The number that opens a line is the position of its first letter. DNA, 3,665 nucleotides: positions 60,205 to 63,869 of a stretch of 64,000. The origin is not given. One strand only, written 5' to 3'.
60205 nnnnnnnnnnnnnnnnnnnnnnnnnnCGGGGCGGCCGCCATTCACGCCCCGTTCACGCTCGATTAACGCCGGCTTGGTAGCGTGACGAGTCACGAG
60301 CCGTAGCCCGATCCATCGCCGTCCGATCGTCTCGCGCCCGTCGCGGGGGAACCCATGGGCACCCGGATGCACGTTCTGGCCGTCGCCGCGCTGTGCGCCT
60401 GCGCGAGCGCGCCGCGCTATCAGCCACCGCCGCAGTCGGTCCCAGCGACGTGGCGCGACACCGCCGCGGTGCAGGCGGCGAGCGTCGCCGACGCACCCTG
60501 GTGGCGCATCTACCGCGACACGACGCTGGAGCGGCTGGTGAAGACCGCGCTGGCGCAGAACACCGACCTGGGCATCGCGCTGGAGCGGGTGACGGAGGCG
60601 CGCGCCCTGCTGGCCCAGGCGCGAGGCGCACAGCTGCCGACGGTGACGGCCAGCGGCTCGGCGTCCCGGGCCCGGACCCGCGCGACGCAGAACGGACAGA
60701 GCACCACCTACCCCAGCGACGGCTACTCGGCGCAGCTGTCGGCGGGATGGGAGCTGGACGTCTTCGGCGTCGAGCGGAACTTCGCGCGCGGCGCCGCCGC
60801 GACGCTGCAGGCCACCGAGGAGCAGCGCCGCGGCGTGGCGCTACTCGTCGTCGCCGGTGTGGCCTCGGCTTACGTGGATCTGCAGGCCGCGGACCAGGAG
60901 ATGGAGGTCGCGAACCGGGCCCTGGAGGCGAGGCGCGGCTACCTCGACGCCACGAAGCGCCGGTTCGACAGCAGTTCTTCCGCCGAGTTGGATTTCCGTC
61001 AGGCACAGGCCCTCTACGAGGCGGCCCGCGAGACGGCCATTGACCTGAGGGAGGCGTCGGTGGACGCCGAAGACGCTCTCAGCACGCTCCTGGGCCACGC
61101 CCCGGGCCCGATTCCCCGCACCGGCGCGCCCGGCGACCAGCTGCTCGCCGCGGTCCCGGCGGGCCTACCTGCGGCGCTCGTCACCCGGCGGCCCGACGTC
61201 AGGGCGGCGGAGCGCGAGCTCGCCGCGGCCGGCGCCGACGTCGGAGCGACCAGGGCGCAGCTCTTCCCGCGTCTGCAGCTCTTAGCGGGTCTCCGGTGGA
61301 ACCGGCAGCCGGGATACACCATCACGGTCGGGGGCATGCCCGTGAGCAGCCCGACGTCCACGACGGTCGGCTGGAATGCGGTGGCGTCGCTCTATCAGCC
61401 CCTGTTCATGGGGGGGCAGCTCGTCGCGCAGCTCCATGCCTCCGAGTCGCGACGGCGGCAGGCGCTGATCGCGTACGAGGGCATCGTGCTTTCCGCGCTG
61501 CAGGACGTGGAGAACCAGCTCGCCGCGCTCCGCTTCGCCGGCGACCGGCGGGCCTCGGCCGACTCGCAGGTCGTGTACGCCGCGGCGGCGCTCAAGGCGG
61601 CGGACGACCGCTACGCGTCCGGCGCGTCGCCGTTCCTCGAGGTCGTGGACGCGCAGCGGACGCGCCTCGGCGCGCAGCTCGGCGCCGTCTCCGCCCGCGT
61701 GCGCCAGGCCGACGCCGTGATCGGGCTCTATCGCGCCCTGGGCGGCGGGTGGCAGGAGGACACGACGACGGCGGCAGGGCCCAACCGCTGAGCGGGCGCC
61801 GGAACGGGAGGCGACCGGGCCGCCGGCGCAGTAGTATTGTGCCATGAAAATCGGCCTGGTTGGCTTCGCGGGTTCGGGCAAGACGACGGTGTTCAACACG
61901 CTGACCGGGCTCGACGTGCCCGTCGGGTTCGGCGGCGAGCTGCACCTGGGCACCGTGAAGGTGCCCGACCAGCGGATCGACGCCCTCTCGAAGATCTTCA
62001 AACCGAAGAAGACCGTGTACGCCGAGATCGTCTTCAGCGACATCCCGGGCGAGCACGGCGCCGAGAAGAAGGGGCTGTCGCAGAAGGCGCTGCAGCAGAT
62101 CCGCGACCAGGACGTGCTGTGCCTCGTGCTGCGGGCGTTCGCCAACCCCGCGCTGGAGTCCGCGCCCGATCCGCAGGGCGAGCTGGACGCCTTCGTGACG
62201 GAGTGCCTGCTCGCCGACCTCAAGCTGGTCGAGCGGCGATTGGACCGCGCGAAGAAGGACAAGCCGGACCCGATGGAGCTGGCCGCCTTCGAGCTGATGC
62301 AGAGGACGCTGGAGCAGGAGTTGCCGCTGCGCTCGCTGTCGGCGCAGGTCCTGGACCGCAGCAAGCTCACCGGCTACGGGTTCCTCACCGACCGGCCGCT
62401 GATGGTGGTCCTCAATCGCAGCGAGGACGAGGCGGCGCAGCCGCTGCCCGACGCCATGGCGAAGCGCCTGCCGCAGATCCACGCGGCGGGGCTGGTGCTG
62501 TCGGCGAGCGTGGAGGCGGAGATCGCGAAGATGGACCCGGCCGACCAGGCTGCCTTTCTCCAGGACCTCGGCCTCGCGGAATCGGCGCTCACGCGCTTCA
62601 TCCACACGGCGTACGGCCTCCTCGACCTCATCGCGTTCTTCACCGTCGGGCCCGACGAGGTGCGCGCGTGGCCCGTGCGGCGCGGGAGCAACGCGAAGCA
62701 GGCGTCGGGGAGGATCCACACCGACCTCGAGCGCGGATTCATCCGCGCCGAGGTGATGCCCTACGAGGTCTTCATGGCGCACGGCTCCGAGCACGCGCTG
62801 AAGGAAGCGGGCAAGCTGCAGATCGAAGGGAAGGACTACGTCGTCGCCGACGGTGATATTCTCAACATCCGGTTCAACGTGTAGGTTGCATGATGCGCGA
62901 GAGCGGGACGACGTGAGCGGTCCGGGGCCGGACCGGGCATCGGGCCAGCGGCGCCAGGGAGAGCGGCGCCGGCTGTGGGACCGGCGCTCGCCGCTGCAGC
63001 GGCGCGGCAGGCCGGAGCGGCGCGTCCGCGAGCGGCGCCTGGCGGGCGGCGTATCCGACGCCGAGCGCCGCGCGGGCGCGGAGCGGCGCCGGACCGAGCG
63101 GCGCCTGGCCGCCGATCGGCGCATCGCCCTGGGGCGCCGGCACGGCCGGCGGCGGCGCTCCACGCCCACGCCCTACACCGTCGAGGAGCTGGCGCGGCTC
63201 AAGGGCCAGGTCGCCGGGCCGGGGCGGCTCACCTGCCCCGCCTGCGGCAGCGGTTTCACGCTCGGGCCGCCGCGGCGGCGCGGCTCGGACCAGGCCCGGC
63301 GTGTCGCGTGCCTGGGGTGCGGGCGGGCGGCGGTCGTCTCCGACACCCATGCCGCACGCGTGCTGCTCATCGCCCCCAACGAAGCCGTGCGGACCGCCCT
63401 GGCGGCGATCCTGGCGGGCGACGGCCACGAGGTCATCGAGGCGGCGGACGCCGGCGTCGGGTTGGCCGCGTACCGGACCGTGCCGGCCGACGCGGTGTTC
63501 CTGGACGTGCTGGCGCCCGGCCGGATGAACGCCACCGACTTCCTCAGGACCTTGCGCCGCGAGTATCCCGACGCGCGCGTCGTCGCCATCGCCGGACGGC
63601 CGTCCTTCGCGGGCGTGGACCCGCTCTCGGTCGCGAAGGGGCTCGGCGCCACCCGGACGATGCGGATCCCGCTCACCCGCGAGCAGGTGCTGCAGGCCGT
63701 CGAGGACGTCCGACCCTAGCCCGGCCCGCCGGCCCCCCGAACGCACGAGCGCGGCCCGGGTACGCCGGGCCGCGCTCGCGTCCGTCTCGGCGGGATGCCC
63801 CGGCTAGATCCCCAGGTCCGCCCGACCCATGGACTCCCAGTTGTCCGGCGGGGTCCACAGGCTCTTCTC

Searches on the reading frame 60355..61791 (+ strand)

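Call 63: search_protein_families(library=pfam, proteins=[window:60355-61791:+], max_evalue=0.0001)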
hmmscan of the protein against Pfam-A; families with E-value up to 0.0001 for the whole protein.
window:60355-61791:+ (478 aa): 1 family
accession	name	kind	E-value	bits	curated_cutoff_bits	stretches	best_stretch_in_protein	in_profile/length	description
PF02321.23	OEP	-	1.4e-38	133.1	22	2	274-463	7-187/187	Outer membrane efflux protein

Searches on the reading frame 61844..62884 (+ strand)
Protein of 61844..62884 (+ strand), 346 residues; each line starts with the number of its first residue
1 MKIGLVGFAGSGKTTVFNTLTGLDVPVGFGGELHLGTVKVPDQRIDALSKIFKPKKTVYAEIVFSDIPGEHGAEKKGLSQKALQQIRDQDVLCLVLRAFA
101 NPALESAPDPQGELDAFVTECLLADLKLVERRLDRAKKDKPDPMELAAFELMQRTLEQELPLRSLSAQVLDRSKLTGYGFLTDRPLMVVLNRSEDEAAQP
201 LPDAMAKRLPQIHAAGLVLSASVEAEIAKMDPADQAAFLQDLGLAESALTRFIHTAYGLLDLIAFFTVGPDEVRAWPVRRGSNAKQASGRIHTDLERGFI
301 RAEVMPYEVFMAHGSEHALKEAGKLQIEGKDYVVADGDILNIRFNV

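Call 63: search_protein_families(library=pfam, proteins=[window:61844-62884:+], max_evalue=0.0001)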
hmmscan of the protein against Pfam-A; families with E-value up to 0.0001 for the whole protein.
window:61844-62884:+ (346 aa): 2 families
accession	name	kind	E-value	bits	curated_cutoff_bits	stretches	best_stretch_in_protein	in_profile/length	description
PF06071.19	YchF-GTPase_C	-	2.5e-35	120.9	27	1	262-345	1-84/84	Protein of unknown function (DUF933)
PF01926.29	MMR_HSR1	-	5.4e-07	30.2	21.9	1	2-99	1-85/113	50S ribosome-binding GTPase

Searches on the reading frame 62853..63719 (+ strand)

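Call 63: search_protein_families(library=pfam, proteins=[window:62853-63719:+], max_evalue=0.0001)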
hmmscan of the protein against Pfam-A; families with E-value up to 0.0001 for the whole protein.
window:62853-63719:+ (288 aa): 1 family
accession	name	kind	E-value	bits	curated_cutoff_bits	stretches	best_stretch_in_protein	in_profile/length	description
PF00072.30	Response_reg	-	4.5e-06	27.2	30.2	1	170-249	1-79/111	Response regulator receiver domain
